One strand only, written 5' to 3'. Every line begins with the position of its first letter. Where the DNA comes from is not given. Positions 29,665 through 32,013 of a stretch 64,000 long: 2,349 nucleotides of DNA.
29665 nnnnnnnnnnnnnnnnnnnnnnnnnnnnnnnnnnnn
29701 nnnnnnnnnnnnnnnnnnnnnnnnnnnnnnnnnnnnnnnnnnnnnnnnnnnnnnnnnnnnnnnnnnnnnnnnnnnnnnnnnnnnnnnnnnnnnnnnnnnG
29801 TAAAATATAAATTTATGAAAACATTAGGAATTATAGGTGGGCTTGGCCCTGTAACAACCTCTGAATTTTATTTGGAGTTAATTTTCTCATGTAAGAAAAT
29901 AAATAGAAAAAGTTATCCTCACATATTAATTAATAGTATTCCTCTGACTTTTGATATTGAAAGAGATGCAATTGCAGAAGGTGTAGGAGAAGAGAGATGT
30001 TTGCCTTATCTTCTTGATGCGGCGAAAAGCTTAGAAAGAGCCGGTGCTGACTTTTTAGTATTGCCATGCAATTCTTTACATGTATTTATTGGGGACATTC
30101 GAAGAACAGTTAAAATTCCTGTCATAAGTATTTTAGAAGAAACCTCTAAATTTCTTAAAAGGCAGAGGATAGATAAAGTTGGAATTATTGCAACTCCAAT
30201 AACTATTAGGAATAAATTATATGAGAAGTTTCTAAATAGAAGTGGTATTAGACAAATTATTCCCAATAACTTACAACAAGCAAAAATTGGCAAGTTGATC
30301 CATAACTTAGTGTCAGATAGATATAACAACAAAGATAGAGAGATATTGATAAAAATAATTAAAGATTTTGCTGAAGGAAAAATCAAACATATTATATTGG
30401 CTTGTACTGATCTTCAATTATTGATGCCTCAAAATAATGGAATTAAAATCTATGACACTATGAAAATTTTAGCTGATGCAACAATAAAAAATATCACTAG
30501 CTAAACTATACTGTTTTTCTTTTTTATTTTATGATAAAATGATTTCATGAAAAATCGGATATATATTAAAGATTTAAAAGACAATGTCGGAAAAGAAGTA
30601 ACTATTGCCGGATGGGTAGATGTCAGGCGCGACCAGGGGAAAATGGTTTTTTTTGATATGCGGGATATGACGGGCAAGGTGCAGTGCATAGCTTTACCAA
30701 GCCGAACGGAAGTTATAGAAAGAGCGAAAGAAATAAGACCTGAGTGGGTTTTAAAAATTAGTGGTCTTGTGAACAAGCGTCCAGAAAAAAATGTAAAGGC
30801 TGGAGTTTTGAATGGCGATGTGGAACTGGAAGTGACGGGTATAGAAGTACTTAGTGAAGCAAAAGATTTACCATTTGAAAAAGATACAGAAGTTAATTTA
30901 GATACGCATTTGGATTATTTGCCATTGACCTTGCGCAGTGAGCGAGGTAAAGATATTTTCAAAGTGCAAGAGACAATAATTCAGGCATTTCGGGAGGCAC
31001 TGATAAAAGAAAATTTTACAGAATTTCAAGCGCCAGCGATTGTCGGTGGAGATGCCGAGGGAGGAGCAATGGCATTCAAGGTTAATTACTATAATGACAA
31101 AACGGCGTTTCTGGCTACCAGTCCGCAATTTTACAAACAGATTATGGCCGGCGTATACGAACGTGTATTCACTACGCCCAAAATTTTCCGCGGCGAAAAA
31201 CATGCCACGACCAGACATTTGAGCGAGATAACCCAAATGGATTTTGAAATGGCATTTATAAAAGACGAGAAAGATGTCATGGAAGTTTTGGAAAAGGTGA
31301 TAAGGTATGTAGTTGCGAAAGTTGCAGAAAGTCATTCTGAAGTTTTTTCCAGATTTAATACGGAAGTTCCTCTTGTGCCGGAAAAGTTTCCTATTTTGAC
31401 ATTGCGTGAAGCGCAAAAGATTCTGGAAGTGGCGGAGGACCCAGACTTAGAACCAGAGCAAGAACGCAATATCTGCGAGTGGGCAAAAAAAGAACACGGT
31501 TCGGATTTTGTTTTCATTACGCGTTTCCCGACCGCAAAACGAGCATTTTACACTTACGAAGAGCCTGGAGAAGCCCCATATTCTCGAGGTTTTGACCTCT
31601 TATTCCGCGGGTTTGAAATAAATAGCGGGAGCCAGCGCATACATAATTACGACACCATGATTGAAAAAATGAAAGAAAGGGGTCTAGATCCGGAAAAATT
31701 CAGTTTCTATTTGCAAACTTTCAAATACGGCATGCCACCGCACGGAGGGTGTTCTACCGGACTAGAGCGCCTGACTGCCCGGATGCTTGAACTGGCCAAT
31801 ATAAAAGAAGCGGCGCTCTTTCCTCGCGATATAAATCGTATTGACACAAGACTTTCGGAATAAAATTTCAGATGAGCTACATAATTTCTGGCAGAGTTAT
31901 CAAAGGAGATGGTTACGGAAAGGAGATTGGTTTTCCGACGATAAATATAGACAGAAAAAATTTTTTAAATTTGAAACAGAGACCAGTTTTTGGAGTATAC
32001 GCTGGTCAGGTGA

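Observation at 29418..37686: Diverged inverted duplicate of a two-gene cassette (4-Cys mini-protein plus 2-TM mini-protein) flanking the rib/aspS/pcd/GNAT region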

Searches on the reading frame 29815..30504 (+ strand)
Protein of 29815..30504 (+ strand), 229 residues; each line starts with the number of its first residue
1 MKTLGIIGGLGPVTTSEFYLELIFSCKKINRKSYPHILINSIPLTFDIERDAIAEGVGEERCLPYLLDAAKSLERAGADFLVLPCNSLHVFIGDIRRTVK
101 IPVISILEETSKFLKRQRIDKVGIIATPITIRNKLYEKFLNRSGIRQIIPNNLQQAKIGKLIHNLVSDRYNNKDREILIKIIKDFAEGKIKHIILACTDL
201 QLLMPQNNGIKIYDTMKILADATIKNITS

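Call 33: search_protein_families(library=pfam, proteins=[window:29815-30504:+], max_evalue=0.001)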
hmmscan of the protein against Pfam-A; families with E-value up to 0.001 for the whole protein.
window:29815-30504:+ (229 aa): 2 families
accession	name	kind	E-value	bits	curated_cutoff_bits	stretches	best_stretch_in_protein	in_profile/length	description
PF01177.27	Asp_Glu_race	-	2e-34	119.7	31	1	7-222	1-210/211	Asp/Glu/Hydantoin racemase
PF25824.1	DUF7951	-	0.00085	19.6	27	0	131-183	132-184/212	Repeat of unknown function (DUF7951)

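Call 34: search_protein_families(library=ncbifam, proteins=[window:29815-30504:+], max_evalue=0.001)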
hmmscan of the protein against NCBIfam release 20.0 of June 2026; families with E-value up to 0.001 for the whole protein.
window:29815-30504:+ (229 aa): 6 families
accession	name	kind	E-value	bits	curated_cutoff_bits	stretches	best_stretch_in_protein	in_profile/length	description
TIGR00035.1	asp_race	subfamily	6e-49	166.8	93.1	1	1-226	2-226/236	amino acid racemase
NF052483.1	racemase_CuyB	equivalog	6.5e-41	140.7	190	1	4-225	1-223/225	cysteate racemase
NF007569.0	PRK10200.1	equivalog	3.9e-22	79.1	417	1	1-225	1-226/230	aspartate/glutamate racemase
TIGR00067.1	glut_race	equivalog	1.5e-11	44.2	146.65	1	62-205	45-188/251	glutamate racemase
NF002035.0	PRK00865.1-3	equivalog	7.4e-11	42.1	328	1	64-206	52-193/267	glutamate racemase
NF005679.0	PRK07475.1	subfamily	1.6e-05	24.4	231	1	59-217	61-228/246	hypothetical protein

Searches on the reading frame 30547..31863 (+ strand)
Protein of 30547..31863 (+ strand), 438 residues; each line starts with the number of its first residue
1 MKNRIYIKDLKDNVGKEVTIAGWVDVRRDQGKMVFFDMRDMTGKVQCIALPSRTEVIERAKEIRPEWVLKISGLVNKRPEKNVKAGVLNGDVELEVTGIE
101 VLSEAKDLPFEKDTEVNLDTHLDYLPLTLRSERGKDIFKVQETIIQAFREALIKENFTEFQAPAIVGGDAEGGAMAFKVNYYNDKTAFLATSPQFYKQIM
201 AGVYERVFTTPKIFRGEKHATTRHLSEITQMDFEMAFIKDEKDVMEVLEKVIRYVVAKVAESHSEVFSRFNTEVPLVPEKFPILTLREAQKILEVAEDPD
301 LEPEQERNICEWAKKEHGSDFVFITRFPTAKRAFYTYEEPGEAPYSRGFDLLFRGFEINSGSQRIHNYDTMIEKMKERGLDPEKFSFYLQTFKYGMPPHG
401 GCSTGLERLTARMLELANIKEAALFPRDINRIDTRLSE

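Call 33: search_protein_families(library=pfam, proteins=[window:30547-31863:+], max_evalue=0.001)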
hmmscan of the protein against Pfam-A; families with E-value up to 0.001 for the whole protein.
window:30547-31863:+ (438 aa): 2 families
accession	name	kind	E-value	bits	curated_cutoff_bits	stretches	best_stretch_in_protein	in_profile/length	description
PF00152.25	tRNA-synt_2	-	1.5e-77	261.2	25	1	119-428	3-307/308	tRNA synthetases class II (D, K and N)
PF01336.31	tRNA_anti-codon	-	8.7e-17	61.3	27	1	18-102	1-75/75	OB-fold nucleic acid binding domain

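Call 34: search_protein_families(library=ncbifam, proteins=[window:30547-31863:+], max_evalue=0.001)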
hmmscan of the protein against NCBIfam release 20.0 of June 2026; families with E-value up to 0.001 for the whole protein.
window:30547-31863:+ (438 aa): 17 families
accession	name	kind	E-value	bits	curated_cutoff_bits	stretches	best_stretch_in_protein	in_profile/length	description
NF003483.0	PRK05159.1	equivalog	1.5e-141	472.2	353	1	2-432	3-436/438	aspartate--tRNA(Asn) ligase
TIGR00458.1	aspS_nondisc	equivalog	9.2e-105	351.1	368.4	1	6-432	2-426/428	aspartate--tRNA(Asn) ligase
NF001750.0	PRK00476.1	equivalog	4.5e-76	256.4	443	2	11-269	14-276/590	aspartate--tRNA ligase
NF003037.0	PRK03932.1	equivalog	4.6e-71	240.1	414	1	5-433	4-450/451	asparagine--tRNA ligase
TIGR00457.1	asnS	equivalog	1e-69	235.6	342.6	1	7-433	8-454/455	asparagine--tRNA ligase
TIGR00459.1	aspS_bact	equivalog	3e-65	220.7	373.85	2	2-291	2-279/586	aspartate--tRNA ligase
NF005052.0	PRK06462.1-1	equivalog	1.2e-45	156.1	368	1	117-427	28-345/353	asparagine synthetase A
NF009460.0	PRK12820.1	equivalog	8.2e-42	143.2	1379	2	4-254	23-289/723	bifunctional aspartyl-tRNA synthetase/aspartyl/glutamyl-tRNA amidotransferase subunit C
NF005054.0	PRK06462.1-4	equivalog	2.2e-31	109.1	309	1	127-427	14-310/318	asparagine synthetase A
NF001756.1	PRK00484.1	subfamily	3.5e-30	105.1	468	2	12-314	48-340/488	lysine--tRNA ligase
TIGR00499.1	lysS_bact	equivalog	2.8e-27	95.5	427.6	2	11-318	50-349/496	lysine--tRNA ligase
NF009101.0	PRK12445.1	subfamily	2.1e-17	62.8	1026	1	14-291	64-334/505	lysine--tRNA ligase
NF002821.0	PRK02983.1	equivalog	9.9e-17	60.2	742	1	10-289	654-931/1102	bifunctional lysylphosphatidylglycerol synthetase/lysine--tRNA ligase LysX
TIGR00462.1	genX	equivalog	1.1e-15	57.9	286.9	1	141-423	4-302/304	EF-P lysine aminoacylase EpmA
NF006828.0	PRK09350.1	equivalog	1.9e-13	50.4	264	1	144-428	22-323/325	elongation factor P--(R)-beta-lysine ligase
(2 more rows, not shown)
